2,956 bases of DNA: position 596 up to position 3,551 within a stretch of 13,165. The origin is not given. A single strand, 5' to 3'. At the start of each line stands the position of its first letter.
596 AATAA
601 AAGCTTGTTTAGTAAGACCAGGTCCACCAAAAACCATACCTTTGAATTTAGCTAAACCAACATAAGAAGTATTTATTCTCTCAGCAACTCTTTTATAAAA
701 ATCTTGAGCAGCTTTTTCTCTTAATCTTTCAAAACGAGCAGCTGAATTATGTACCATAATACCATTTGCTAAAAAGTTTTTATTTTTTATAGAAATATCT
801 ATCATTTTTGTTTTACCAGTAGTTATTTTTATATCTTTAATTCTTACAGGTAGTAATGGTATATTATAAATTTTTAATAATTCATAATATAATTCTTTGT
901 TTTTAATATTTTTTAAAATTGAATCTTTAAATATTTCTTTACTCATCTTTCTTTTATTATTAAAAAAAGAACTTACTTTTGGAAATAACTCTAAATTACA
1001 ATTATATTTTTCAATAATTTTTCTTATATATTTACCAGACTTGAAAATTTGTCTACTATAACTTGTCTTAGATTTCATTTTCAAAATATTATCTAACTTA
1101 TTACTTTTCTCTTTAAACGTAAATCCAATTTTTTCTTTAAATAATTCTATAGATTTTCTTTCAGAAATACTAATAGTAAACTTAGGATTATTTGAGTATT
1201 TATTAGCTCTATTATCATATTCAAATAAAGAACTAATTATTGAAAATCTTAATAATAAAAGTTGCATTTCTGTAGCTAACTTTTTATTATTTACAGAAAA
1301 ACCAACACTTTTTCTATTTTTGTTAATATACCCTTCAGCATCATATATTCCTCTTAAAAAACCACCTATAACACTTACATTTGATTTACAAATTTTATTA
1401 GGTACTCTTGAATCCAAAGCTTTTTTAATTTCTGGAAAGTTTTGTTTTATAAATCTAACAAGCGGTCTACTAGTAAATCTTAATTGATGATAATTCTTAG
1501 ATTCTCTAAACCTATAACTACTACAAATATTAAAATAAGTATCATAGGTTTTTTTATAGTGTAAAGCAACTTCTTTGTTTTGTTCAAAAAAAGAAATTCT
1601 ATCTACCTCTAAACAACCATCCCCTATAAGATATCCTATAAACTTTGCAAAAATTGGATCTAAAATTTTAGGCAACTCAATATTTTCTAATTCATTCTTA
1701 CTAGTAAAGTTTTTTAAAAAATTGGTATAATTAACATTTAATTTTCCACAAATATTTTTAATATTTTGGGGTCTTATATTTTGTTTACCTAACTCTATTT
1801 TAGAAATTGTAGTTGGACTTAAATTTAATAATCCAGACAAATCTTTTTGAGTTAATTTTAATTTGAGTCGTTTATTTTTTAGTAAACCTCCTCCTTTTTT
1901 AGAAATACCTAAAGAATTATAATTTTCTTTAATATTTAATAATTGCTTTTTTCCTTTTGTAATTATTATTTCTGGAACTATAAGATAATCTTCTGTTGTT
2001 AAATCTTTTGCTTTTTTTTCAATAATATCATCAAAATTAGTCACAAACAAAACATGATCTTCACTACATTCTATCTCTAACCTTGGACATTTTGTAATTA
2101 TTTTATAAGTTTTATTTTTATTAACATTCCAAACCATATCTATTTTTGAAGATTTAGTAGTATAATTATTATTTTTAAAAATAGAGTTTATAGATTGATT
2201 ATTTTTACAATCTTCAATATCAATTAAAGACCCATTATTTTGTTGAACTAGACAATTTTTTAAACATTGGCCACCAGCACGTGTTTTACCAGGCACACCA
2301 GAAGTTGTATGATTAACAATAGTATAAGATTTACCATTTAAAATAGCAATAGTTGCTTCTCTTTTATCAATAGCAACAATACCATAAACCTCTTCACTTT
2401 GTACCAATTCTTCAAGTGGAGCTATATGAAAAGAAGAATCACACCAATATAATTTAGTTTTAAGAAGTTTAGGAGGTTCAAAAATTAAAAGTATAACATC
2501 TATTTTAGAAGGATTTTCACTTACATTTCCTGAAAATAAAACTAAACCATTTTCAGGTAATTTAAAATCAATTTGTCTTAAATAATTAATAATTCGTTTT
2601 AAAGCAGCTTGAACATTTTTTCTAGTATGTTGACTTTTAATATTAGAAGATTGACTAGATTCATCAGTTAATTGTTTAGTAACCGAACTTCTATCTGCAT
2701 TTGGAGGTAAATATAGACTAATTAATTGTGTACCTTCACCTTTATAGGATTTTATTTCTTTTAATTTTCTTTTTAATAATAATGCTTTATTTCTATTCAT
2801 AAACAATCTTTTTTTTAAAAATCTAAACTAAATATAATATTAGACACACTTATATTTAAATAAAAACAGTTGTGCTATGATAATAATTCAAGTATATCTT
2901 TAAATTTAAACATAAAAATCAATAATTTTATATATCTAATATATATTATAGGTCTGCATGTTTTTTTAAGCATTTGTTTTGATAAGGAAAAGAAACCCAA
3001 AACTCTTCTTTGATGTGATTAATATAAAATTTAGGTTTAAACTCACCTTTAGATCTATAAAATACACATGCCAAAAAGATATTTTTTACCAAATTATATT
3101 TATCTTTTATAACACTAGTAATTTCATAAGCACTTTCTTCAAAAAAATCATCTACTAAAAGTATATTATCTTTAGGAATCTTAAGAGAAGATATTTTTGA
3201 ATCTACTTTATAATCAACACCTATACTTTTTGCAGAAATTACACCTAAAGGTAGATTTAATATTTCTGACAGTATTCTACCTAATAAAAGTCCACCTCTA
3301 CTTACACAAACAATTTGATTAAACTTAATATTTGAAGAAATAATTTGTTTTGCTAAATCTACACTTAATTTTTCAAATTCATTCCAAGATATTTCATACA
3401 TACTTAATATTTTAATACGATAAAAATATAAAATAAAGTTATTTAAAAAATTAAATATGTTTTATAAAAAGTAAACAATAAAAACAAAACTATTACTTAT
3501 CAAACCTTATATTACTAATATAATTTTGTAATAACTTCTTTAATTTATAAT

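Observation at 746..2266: Full-length homing-endonuclease intein inserted directly after the catalytic GGQ of release factor aRF1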

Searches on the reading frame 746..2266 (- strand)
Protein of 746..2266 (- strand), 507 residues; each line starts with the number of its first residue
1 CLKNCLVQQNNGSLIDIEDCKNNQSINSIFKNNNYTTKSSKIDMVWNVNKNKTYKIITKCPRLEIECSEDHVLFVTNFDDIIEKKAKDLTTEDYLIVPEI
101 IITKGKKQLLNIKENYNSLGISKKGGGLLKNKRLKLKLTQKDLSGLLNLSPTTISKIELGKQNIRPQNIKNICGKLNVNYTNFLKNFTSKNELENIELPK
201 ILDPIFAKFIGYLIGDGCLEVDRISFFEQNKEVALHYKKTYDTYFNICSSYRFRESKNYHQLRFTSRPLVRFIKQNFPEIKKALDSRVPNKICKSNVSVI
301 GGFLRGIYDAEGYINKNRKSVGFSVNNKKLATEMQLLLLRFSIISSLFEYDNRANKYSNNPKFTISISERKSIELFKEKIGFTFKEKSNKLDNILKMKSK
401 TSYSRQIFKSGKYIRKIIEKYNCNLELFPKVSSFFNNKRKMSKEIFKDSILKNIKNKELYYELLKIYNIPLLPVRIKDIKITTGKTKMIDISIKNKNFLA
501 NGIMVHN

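Call 4: search_protein_families(library=pfam, proteins=[window:746-2266:-], max_evalue=0.1)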
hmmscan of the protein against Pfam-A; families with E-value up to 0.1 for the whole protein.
window:746-2266:- (507 aa): 8 families
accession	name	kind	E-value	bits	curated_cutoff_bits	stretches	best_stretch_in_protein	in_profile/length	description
PF14528.11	LAGLIDADG_3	-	1.9e-19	70.1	22.5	2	300-381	3-82/82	LAGLIDADG-like domain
PF14890.11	Intein_splicing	-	7.4e-18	65.3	35.8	1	17-507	12-155/155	Intein splicing domain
PF01381.28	HTH_3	-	5.4e-12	46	23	1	129-179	1-51/55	Helix-turn-helix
PF12844.13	HTH_19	-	1.7e-07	31.5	30.2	1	128-185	3-60/64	Helix-turn-helix domain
PF13560.12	HTH_31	-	0.0003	21.5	27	1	126-173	3-51/64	Helix-turn-helix domain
PF13443.12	HTH_26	-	0.0083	16.8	22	1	136-179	9-53/63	Cro/C1-type HTH DNA-binding domain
PF13545.12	HTH_Crp_2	-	0.014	15.7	27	1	131-157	17-42/70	Crp-like helix-turn-helix domain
PF13413.12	HTH_25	-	0.032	14.5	24.6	1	128-160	1-33/62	Helix-turn-helix domain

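Call 5: search_protein_families(library=ncbifam, proteins=[window:746-2266:-], max_evalue=0.1)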
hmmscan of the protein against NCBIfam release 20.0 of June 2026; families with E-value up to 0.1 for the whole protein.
window:746-2266:- (507 aa): 15 families
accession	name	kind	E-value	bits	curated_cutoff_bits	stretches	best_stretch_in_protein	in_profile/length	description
NF011418.0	PRK14845.1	equivalog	6.2e-21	73.9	756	1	36-456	75-371/1049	translation initiation factor IF-2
NF038098.1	GyrA_w_intein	exception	3.4e-14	51.7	1850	1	201-507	234-537/1232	intein-containing DNA gyrase subunit A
NF011491.0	PRK14898.1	equivalog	1.7e-11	42.9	783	1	52-447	151-473/860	DNA-directed RNA polymerase subunit A''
NF011287.0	PRK14698.1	equivalog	1.2e-10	40.1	1238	1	184-350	371-536/1017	V-type ATP synthase subunit A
NF005852.0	PRK07773.1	equivalog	4.5e-09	35.1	780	1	211-507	513-826/886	replicative DNA helicase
TIGR03070.1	couple_hipB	subfamily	1.5e-08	34.5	71.65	1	126-177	4-55/58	type II toxin-antitoxin system Y4mF family antitoxin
NF038162.1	RtcB_rel_intein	exception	4.6e-08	31.5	1150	2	204-507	238-578/961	intein-containing RtcB family protein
NF047948.1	male_kill_WMK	equivalog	5.3e-06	26.1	300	1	120-200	158-237/300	WO male-killing family protein Wmk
NF007072.0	PRK09519.1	equivalog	0.0004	18.9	1024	1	281-357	441-522/790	intein-containing recombinase RecA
NF041575.1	antitoxPezA_Strep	equivalog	0.00062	19.8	290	1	129-186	6-63/158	type II toxin-antitoxin system antitoxin PezA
NF007257.0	PRK09706.1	subfamily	0.0033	17.2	101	1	128-181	9-62/135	transcriptional repressor DicA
TIGR01443.1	intein_Cterm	domain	0.0049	17.1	15.6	1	494-507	9-23/24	intein C-terminal splicing region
NF041951.1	phage_RstR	subfamily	0.0053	17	80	1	129-195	7-73/108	RstR family transcriptional repressor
TIGR03830.1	CxxCG_CxxCG_HTH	subfamily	0.0069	16.2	61.8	1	129-163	70-104/127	type II TA system antitoxin MqsA family protein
TIGR01445.1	intein_Nterm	domain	0.056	14.4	24.5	1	10-75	11-83/83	intein N-terminal splicing region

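Call 31: search_solved_structures(query=window:746-2266:-, max_evalue=0.01)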
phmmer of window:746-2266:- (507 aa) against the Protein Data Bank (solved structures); distinct sequences matched with E-value up to 0.01: 5.
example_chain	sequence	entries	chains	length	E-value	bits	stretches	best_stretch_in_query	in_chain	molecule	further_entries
7qsu_A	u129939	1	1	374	6.5e-13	51.6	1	163-373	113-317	V-ATPase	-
7qss_A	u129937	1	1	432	7.8e-13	51.3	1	181-357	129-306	V-type ATP synthase alpha chain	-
2b5a_A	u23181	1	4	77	8.5e-06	28.1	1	117-189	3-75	C.BclI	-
1dq3_A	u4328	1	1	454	2.2e-05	26.7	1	211-396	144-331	ENDONUCLEASE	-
7qst_A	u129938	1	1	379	0.00036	22.7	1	191-307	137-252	V-type ATP synthase subunit A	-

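Call 36: predict_structure(alignment_id=A1)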
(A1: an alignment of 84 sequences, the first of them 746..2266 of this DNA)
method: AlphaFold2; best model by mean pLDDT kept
length: 507 residues; sequences in the alignment: 84
mean_pLDDT: 94.7   pTM: 0.92
mean pLDDT of the five models: 94.7, 94.7, 94.6, 94.4, 94.4
residues with pLDDT >= 90: 446; 70-90: 60; 50-70: 1; < 50: 0
segments of 3 or more residues with pLDDT < 50: none
pLDDT, mean of each block of 10 residues (from residue 1): 93 96 92 85 96 97 97 94 97 97 93 87 96 98 97 95 91 97 91 86 99 97 96 98 97 96 96 97 95 98 98 96 96 98 97 77 96 98 97 95 95 95 87 92 95 95 96 98 96 94 95
secondary structure, 60 per line:
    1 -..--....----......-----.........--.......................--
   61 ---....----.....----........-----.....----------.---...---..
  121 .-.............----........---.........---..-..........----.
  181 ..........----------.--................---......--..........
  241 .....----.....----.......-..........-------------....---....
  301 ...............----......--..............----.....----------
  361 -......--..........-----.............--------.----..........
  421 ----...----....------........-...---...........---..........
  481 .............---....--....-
elements in order: E6-9 E14-16 E25-30 E36-58 E64-67 E72-76 E81-85 E94-98 E119-121 H123-135 H140-147 H151-159 H166-175 H180-187 E188-190 H204-216 E217-219 E223-228 H231-245 E250-254 E259-265 H267-276 H290-293 H297-311 E312-315 E320-325 H328-341 E346-350 E362-367 H370-379 H385-397 H411-420 H432-435 H443-449 H457-467 E471-493 E497-500 E503-506

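Call 39: fold_search(model_id=the predicted structure, library=pdb)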
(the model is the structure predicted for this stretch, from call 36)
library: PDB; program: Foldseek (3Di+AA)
matches with E <= 10: 658; with E <= 0.001: 61
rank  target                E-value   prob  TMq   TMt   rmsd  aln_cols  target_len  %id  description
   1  7qss                  4.7e-23  1.00  0.63  0.73   5.6       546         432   16  Crystal structure of homing endonuclease-associated TliVMA intein (C1A) (released 2022-03-30)
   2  7qsu                  8.4e-22  1.00  0.57  0.77   5.8       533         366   15  Crystal structure of homing endonuclease-associated TliVMA intein (C1A, d333-339) (released 2022-03-30)
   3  2cw7                  4.6e-20  1.00  0.67  0.64   7.2       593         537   15  Crystal structure of intein homing endonuclease II (released 2006-04-18)
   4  1dq3                  1.4e-19  1.00  0.59  0.64   9.1       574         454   16  CRYSTAL STRUCTURE OF AN ARCHAEAL INTEIN-ENCODED HOMING ENDONUCLEASE PI-PFUI (released 2000-07-05)
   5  7qst                  1.2e-14  1.00  0.53  0.71   5.2       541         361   11  Crystal structure of homing endonuclease-associated PhoVMA intein (C1A) (released 2022-03-30)
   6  1ef0_A                1.3e-13  1.00  0.41  0.48  25.2       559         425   10  CRYSTAL STRUCTURE OF PI-SCEI MINIPRECURSOR (released 2000-06-07)
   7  1vde_A                3.1e-13  1.00  0.43  0.49  25.6       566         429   10  PI-SCEI, A HOMING ENDONUCLEASE WITH PROTEIN SPLICING ACTIVITY (released 1998-04-08)
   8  1vde_B                3.6e-13  1.00  0.41  0.47  25.4       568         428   10  PI-SCEI, A HOMING ENDONUCLEASE WITH PROTEIN SPLICING ACTIVITY (released 1998-04-08)
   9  1jva_B                9.5e-12  1.00  0.40  0.46  25.7       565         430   12  CRYSTAL STRUCTURE OF THE VMA1-DERIVED ENDONUCLEASE BEARING THE N AND C EXTEIN PROPEPTIDES (released 2002-08-29)
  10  1um2_B                3.0e-11  1.00  0.41  0.48  25.5       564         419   11  Crystal Structure of the Vma1-Derived Endonuclease with the Ligated Extein Segment (released 2004-09-22)
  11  1jva_A                5.7e-11  1.00  0.40  0.46  26.0       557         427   10  CRYSTAL STRUCTURE OF THE VMA1-DERIVED ENDONUCLEASE BEARING THE N AND C EXTEIN PROPEPTIDES (released 2002-08-29)
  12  1ef0_B                1.0e-10  1.00  0.40  0.49  24.8       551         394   11  CRYSTAL STRUCTURE OF PI-SCEI MINIPRECURSOR (released 2000-06-07)
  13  1um2_A                2.5e-10  1.00  0.41  0.48  25.8       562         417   10  Crystal Structure of the Vma1-Derived Endonuclease with the Ligated Extein Segment (released 2004-09-22)
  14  1dfa                  6.1e-10  1.00  0.39  0.47  24.5       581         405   10  CRYSTAL STRUCTURE OF PI-SCEI IN C2 SPACE GROUP (released 1999-12-08)
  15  1lws_A                9.3e-10  1.00  0.40  0.46  24.7       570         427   12  Crystal structure of the intein homing endonuclease PI-SceI bound to its recognition sequence (released 2002-09-27)
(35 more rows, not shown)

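Call 42: find_related_loci(query=A1, collection=genome_contigs, flank=3000)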
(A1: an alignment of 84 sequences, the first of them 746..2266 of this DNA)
Query A1 (507 aa) in genome_contigs; peptide patterns used: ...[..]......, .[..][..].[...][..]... (x = any residue, [..] = any of these).
600 stretches matched a pattern (row limit reached: there are more); 71 encode a relative of the query (tblastn E <= 1e-3); 71 distinct loci.
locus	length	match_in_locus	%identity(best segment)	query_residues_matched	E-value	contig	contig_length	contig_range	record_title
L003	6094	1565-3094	54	1-507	2e-174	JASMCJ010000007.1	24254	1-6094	MAG: Candidatus Woesearchaeota archaeon isolate ETNP3_MAG_14 c_000000189112, whole genome shotgun sequence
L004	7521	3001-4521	52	1-507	2e-164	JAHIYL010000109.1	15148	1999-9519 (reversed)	MAG: Nanoarchaeota archaeon isolate Modern_marine.mb.116 Modern_marine.mb.116_k141_993444, whole genome shotgun sequence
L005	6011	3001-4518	53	1-507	9e-165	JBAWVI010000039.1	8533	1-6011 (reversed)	MAG: archaeon isolate ELA007 MAG007_39, whole genome shotgun sequence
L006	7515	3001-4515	53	1-507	2e-160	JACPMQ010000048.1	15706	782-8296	MAG: Candidatus Woesearchaeota archaeon isolate NC_groundwater_553_Ag_S-0.1um_36_10 S35_SO-1_scaffold_291513, whole geno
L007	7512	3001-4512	53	1-507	2e-160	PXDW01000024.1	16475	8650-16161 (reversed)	MAG: Candidatus Woesearchaeota archaeon isolate T3Sed10_350R1 T3-Sed10-C6965, whole genome shotgun sequence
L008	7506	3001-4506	53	4-507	1e-157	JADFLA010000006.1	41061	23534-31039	MAG: Nanoarchaeota archaeon isolate B4T1B8 B4T1B8_NODE1284, whole genome shotgun sequence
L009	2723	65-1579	49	1-507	3e-163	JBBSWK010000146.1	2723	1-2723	MAG: Nanoarchaeota archaeon isolate H51-bin025_1 H51_bin025_1_000000000150, whole genome shotgun sequence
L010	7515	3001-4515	48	1-507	4e-151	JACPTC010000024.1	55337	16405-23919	MAG: Candidatus Woesearchaeota archaeon isolate NC_groundwater_722_Ag_S-0.2um_37_15 S36_SO-2_scaffold_186368, whole geno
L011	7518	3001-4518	49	1-507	2e-151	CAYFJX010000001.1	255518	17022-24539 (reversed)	MAG TPA_asm: uncultured Methanosarcinales archaeon isolate ERP019367_co2_72 genome assembly, contig: NODE_39_length_2555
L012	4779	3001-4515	48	1-507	5e-146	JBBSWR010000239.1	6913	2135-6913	MAG: Nanoarchaeota archaeon isolate H43-bin135_1 H43_bin135_1_000000000239, whole genome shotgun sequence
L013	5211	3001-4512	45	1-507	7e-134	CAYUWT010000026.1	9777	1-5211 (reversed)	MAG TPA_asm: uncultured archaeon isolate binchicken_co21_273 genome assembly, contig: NODE_6021_length_9777_cov_5.785024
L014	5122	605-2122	46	1-507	9e-131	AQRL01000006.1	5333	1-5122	Nanoarchaeota archaeon SCGC AAA011-G17 A11G17DRAFT_contig_32_0.33_C, whole genome shotgun sequence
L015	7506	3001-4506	46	1-507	2e-132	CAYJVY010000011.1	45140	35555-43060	MAG TPA_asm: uncultured archaeon isolate ERP125453_co1_205 genome assembly, contig: NODE_593_length_45140_cov_9.950959,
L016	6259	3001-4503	42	2-507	2e-119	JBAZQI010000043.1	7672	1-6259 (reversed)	MAG: archaeon isolate SO_2017_SWC_5 scaffold_8179_c1_LP-4_2017, whole genome shotgun sequence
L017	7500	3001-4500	41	2-507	6e-118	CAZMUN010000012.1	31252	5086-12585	MAG TPA_asm: uncultured archaeon isolate SRP141376_co2_350 genome assembly, contig: NODE_3153_length_31252_cov_5.524762,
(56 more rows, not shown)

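Call 61: search_protein_representatives(protein=window:746-2266:-)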
Query: 507 residues. Proteins with E-value up to 0.001 (for the whole library): 2477; up to 1e-10: 470; up to 1e-30: 69. The best 150 are listed.
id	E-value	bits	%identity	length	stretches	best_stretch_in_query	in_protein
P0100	1.0e-147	509.3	49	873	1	1-507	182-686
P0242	2.1e-114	399.5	42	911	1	7-507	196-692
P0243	1.6e-112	393.2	47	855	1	4-507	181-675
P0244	1.7e-107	376.7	45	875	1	5-507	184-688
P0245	8.4e-105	367.8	38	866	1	5-507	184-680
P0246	7.2e-103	361.4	39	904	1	5-507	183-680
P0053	2.2e-102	359.8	41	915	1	2-507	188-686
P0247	8.3e-101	354.6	40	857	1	1-507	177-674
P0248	1.3e-100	354.0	38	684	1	4-505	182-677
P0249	2.0e-99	350.1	51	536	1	1-351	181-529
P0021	3.4e-99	349.3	47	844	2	194-507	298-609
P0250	2.8e-95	336.4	45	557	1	140-507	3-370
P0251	1.6e-94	333.9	42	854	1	4-507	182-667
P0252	2.9e-94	333.1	39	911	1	4-507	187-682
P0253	1.0e-89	318.1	46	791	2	198-507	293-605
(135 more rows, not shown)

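Call 79: find_related_loci(query=A1, collection=viral_contigs, flank=3000)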
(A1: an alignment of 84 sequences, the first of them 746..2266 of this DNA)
Query A1 (507 aa) in viral_contigs; peptide patterns used: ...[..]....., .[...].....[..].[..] (x = any residue, [..] = any of these).
47 stretches matched a pattern; 3 encode a relative of the query (tblastn E <= 1e-3); 3 distinct loci.
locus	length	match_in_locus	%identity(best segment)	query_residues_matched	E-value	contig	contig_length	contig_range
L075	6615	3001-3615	27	203-408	3e-13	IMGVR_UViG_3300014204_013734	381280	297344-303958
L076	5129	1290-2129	29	50-347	4e-10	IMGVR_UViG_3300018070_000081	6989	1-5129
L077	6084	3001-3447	26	198-346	2e-8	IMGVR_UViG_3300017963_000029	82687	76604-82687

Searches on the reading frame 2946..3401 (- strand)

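Call 32: search_protein_families(library=pfam, proteins=[window:2946-3401:-], max_evalue=0.001)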
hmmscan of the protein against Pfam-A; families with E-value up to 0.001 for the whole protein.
window:2946-3401:- (151 aa): 1 family
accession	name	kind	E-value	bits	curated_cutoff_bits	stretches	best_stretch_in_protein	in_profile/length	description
PF00156.33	Pribosyltran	-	8.4e-09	35.4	26.3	1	8-88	10-98/158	Phosphoribosyl transferase domain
